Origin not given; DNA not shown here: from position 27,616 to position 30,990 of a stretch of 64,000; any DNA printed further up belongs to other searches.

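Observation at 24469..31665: Giant ORF is a tandem duplication of a ~1000-aa module, each copy followed by transmembrane segments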

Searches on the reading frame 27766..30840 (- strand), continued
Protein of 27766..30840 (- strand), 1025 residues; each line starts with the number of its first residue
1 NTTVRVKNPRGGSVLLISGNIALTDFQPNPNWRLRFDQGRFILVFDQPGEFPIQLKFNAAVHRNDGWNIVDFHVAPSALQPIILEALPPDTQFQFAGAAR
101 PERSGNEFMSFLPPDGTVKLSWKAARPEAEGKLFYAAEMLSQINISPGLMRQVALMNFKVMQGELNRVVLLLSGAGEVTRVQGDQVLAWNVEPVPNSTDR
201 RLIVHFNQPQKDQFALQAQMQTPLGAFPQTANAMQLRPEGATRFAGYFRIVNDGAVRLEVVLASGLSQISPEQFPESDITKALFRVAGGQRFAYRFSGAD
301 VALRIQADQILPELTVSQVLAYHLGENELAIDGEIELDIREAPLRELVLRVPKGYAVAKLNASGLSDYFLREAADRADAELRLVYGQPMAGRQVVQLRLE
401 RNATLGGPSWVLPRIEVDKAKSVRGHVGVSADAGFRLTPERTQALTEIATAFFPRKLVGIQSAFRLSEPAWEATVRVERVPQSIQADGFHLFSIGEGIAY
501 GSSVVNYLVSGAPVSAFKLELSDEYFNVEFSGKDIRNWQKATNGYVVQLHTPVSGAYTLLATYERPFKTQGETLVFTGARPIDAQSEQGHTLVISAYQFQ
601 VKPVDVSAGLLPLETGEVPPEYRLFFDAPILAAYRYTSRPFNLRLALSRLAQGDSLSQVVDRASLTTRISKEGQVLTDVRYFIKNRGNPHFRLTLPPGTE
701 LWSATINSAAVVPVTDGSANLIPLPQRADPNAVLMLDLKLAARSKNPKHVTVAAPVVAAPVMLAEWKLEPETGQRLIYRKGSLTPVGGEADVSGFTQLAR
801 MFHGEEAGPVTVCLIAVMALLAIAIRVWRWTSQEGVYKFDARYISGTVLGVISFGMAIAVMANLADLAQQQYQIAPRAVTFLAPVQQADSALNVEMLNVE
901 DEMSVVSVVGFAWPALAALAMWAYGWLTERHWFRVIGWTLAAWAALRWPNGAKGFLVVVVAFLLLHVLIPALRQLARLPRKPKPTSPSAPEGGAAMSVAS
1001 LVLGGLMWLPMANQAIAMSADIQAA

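Call 68: find_encoding_contigs(protein=P0345, flank=10000, max_places=1)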
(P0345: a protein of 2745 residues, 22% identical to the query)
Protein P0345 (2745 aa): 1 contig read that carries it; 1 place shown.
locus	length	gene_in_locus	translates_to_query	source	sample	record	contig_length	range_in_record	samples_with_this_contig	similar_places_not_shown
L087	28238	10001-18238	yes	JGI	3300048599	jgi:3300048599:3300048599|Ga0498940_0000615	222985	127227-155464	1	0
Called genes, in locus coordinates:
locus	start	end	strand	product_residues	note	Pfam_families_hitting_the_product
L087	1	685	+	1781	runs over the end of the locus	PF23500:DUF7133, PF00034:Cytochrom_C (faint), PF13442:Cytochrome_CBB3 (faint), PF01839:FG-GAP (faint), PF13646:HEAT_2 (faint), PF06439:3keto-disac_hyd, PF13517:FG-GAP_3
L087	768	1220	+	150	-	PF10778:DehI (faint), PF02627:CMD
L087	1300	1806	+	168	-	PF22666:Glyco_hydro_2_N2 (weak)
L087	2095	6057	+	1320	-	-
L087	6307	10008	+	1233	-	-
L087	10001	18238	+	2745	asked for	-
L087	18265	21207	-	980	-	PF08448:PAS_4, PF13426:PAS_9, PF00989:PAS, PF08447:PAS_3, PF08448:PAS_4, PF13426:PAS_9, PF01590:GAF, PF00989:PAS, +7 more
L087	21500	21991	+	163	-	-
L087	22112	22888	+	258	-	PF01261:AP_endonuc_2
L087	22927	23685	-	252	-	PF00483:NTP_transferase, PF01128:IspD, PF02348:CTP_transf_3 (weak), PF12804:NTP_transf_3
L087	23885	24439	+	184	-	PF00186:DHFR_1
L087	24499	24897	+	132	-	PF08332:CaMKII_AD, PF13474:SnoaL_3, PF14534:DUF4440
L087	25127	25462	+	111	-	PF00403:HMA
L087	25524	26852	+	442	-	PF01011:PQQ (faint), PF13360:PQQ_2, PF13570:Beta-prop_ACSF4 (weak)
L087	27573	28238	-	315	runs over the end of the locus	PF07963:N_methyl, PF07596:SBP_bac_10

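Call 69: find_encoding_contigs(protein=P0286, flank=10000, max_places=1)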
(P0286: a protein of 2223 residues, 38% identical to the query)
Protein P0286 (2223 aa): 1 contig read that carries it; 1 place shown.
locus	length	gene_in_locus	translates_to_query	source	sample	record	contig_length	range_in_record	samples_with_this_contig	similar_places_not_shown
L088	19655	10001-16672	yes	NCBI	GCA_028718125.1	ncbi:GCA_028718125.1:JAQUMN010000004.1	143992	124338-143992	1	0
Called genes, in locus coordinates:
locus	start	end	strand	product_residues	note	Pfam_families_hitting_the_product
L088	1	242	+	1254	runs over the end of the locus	PF17757:UvrB_inter, PF02559:CarD_TRCF_RID, PF04851:ResIII (weak), PF00270:DEAD, PF00271:Helicase_C, PF03461:TRCF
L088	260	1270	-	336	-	-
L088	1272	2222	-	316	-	-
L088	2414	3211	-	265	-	PF09339:HTH_IclR, PF01614:IclR_C (weak)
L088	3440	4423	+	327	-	PF13624:SurA_N_3, PF13145:Rotamase_2, PF13616:Rotamase_3, PF00639:Rotamase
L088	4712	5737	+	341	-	PF04166:PdxA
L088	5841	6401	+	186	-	PF04542:Sigma70_r2, PF04545:Sigma70_r4 (weak), PF08281:Sigma70_r4_2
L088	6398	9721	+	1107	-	PF13490:zf-HC2, PF13709:DUF4159, PF12450:vWF_A, PF00092:VWA, PF13519:VWA_2, PF13768:VWA_3, PF12034:YfbK_C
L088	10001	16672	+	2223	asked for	-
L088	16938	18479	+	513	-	PF13709:DUF4159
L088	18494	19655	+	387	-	PF13517:FG-GAP_3, PF01839:FG-GAP (weak)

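Call 70: find_encoding_contigs(protein=P0231, flank=10000, max_places=1)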
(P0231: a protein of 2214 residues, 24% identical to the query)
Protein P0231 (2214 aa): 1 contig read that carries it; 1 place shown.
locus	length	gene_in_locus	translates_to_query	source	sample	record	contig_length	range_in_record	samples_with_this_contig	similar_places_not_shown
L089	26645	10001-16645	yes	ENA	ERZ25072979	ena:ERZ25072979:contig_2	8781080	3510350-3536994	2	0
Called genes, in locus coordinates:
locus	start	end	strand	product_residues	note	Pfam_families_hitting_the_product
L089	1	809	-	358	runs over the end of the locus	PF00154:RecA_N, PF08423:Rad51, PF06745:ATPase (weak), PF21096:RecA_C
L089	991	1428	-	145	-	PF02464:CinA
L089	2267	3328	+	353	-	PF02445:NadA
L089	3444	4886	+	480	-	-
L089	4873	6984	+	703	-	PF14827:dCache_3, PF05228:CHASE4 (weak), PF00069:Pkinase, PF07714:PK_Tyr_Ser-Thr, PF03109:ABC1 (weak), PF14531:Kinase-like (weak)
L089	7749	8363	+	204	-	PF08843:AbiEii (faint)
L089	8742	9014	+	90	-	-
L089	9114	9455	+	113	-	PF01850:PIN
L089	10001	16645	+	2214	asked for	-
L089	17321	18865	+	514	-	PF00082:Peptidase_S8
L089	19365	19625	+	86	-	-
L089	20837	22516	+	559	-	PF13360:PQQ_2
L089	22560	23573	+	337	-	-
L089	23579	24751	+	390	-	PF01694:Rhomboid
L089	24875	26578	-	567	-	PF01609:DDE_Tnp_1 (weak)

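Call 75: find_encoding_contigs(protein=P0347, flank=10000, max_places=1)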
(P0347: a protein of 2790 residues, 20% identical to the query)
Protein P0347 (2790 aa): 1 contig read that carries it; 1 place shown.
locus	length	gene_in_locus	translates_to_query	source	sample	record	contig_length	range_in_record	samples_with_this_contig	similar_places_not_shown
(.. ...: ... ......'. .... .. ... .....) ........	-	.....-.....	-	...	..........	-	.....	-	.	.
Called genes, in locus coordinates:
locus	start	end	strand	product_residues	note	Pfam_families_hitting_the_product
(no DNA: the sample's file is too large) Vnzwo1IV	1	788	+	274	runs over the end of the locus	PF12838:Fer4_7 (faint)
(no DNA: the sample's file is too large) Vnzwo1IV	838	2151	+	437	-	PF00275:EPSP_synthase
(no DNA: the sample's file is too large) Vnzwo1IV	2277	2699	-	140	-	-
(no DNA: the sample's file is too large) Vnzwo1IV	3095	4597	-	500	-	PF03983:SHD1, PF13360:PQQ_2, PF01011:PQQ (faint)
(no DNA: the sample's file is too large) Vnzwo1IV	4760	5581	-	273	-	PF00142:Fer4_NifH, PF01656:CbiA, PF02374:ArsA_ATPase (weak), PF06564:CBP_BcsQ, PF09140:MipZ, PF10609:ParA, PF13614:AAA_31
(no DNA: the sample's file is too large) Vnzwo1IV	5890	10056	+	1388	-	-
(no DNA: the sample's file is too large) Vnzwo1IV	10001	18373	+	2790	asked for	-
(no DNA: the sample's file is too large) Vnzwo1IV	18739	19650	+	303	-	PF00892:EamA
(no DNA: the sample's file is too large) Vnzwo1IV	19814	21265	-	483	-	PF00884:Sulfatase, PF01663:Phosphodiest (weak), PF16347:SGSH_C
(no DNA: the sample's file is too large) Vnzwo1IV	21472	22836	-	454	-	PF13472:Lipase_GDSL_2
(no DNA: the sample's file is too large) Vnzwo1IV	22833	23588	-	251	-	-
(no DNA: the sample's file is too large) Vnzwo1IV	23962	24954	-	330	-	-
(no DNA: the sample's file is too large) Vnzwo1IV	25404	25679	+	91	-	PF04316:FlgM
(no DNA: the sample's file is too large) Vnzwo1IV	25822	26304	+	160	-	PF01475:FUR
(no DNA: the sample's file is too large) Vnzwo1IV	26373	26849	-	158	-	PF00149:Metallophos (faint), PF12850:Metallophos_2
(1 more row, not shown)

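Call 76: find_encoding_contigs(protein=P0332, flank=10000, max_places=1)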
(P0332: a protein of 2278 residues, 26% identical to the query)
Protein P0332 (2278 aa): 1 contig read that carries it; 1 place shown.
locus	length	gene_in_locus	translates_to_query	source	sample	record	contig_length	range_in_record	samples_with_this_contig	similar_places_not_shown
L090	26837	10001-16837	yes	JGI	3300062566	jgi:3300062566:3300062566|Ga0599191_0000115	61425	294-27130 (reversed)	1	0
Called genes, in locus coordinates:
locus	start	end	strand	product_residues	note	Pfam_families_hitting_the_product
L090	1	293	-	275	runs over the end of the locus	PF01048:PNP_UDP_1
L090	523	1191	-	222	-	-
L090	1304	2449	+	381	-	PF00899:ThiF, PF00581:Rhodanese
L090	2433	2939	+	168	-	PF01592:NifU_N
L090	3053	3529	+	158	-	PF01741:MscL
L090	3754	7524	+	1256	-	PF02463:SMC_N, PF13175:AAA_15, PF13304:AAA_21 (weak), PF13476:AAA_23, PF06470:SMC_hinge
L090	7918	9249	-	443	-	-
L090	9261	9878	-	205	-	PF07638:Sigma70_ECF, PF04542:Sigma70_r2, PF04545:Sigma70_r4, PF08281:Sigma70_r4_2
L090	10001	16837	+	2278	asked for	-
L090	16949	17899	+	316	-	PF20030:bpMoxR (weak), PF05496:RuvB_N (faint), PF00004:AAA, PF07726:AAA_3, PF07728:AAA_5, PF17863:AAA_lid_2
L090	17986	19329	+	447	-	PF01882:DUF58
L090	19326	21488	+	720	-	PF01841:Transglut_core, PF13559:DUF4129 (faint)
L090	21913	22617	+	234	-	-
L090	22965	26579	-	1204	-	PF00128:Alpha-amylase (faint)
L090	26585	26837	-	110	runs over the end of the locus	-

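Call 79: find_homologous_proteins(query=L087:6307-10005:+, max_evalue=0.00001)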
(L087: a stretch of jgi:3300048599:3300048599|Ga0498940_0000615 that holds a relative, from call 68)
Query L087:6307-10005:+ (1233 aa): 802 proteins with E <= 0.00001 among 8000 candidates; the best 120 are listed.
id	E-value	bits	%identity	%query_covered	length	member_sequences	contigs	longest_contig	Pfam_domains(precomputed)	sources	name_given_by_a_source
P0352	0.0e+0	2558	96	98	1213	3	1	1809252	-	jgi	jgi:hypothetical protein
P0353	0.0e+0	2165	82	95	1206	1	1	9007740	-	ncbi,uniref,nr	ncbi:hypothetical protein ETAA8_67280 [Anatilimnocola aggregata]|uniref:Uncharacterized protein n=1 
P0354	0.0e+0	2156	81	98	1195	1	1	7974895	-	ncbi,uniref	ncbi:hypothetical protein NA78x_005541 [Anatilimnocola sp. NA78]|uniref:hypothetical protein n=1 Tax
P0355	0.0e+0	2087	80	94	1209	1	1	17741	-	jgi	jgi:hypothetical protein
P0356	0.0e+0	2084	79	97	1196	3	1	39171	-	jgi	jgi:hypothetical protein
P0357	0.0e+0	2079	79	97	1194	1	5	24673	-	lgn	-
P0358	0.0e+0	2076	78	97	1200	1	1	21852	-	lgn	-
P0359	0.0e+0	2064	78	96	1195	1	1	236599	-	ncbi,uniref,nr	ncbi:hypothetical protein [Anatilimnocola floriformis]|uniref:hypothetical protein n=1 Tax=Anatilimn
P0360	0.0e+0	2057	78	93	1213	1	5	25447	-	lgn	-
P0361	0.0e+0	2028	79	93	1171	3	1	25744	-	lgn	-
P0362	0.0e+0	1986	74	97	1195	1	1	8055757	-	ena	-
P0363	0.0e+0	1521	61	93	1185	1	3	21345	-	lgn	-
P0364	0.0e+0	1393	57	88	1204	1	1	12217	-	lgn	-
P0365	0.0e+0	1379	57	90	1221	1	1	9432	-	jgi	jgi:hypothetical protein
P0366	0.0e+0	1357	57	90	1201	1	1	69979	-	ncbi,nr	ncbi:MAG: hypothetical protein SFU86_11015 [Pirellulaceae bacterium]|nr:hypothetical protein [Pirell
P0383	0.0e+0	1290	53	95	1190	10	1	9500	-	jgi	jgi:hypothetical protein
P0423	0.0e+0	1117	49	95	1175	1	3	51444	-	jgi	jgi:hypothetical protein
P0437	0.0e+0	1081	49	88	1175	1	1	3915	-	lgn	-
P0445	0.0e+0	1069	48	93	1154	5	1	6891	-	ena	-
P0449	0.0e+0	1068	50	88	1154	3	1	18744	-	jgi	-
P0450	0.0e+0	1067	49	88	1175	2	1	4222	-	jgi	-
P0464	0.0e+0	1058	48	94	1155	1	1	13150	-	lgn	-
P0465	0.0e+0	1058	49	88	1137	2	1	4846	-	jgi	-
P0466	0.0e+0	1058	48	87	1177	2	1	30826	-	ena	-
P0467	0.0e+0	1058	47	94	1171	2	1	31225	-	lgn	-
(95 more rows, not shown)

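Call 81: search_protein_families(library=pfam, proteins=[L087:2095-6054:+, L087:6307-10005:+, L090:7918-9249:-, L088:16938-18479:+], max_evalue=0.1)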
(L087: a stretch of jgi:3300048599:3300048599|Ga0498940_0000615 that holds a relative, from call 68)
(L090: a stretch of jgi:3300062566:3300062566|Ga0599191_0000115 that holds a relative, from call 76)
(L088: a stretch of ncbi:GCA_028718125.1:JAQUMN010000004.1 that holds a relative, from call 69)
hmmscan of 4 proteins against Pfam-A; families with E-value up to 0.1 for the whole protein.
L087:2095-6054:+ (1320 aa): 0 families

L087:6307-10005:+ (1233 aa): 0 families

L090:7918-9249:- (443 aa): 1 family
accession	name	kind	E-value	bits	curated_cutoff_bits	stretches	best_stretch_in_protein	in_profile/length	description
PF12911.12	OppC_N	-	0.076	13.4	23.9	0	56-97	7-48/53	N-terminal TM domain of oligopeptide transport permease C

L088:16938-18479:+ (513 aa): 1 family
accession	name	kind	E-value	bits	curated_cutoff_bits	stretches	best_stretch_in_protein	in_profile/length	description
PF13709.12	DUF4159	-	4e-30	105.3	25.9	1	216-384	3-177/202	Domain of unknown function (DUF4159)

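Call 86: find_encoding_contigs(protein=P0295, flank=9000, max_places=1)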
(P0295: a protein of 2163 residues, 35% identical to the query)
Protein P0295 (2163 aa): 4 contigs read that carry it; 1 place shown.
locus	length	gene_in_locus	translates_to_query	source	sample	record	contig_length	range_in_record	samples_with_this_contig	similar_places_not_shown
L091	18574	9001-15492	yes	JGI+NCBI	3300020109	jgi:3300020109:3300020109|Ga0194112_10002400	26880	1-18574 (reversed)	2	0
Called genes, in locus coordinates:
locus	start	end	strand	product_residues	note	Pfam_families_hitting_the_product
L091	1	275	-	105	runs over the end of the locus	PF02452:PemK_toxin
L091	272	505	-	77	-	PF01402:RHH_1 (faint)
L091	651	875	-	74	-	PF07927:HicA_toxin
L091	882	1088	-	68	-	PF21748:UPF0150 (weak)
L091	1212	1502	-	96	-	PF05016:ParE_toxin (weak)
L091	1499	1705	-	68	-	PF09720:Unstab_antitox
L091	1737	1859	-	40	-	-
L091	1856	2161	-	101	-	PF24828:DUF7713 (weak)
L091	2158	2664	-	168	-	-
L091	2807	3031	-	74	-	-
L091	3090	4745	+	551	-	PF05598:DUF772, PF13751:DDE_Tnp_1_6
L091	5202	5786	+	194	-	PF04542:Sigma70_r2, PF08281:Sigma70_r4_2, PF04545:Sigma70_r4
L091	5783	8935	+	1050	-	PF13490:zf-HC2, PF12450:vWF_A, PF00092:VWA, PF13519:VWA_2, PF13768:VWA_3, PF12034:YfbK_C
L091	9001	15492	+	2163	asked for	-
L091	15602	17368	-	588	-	PF01120:Alpha_L_fucos (faint), PF03781:FGE-sulfatase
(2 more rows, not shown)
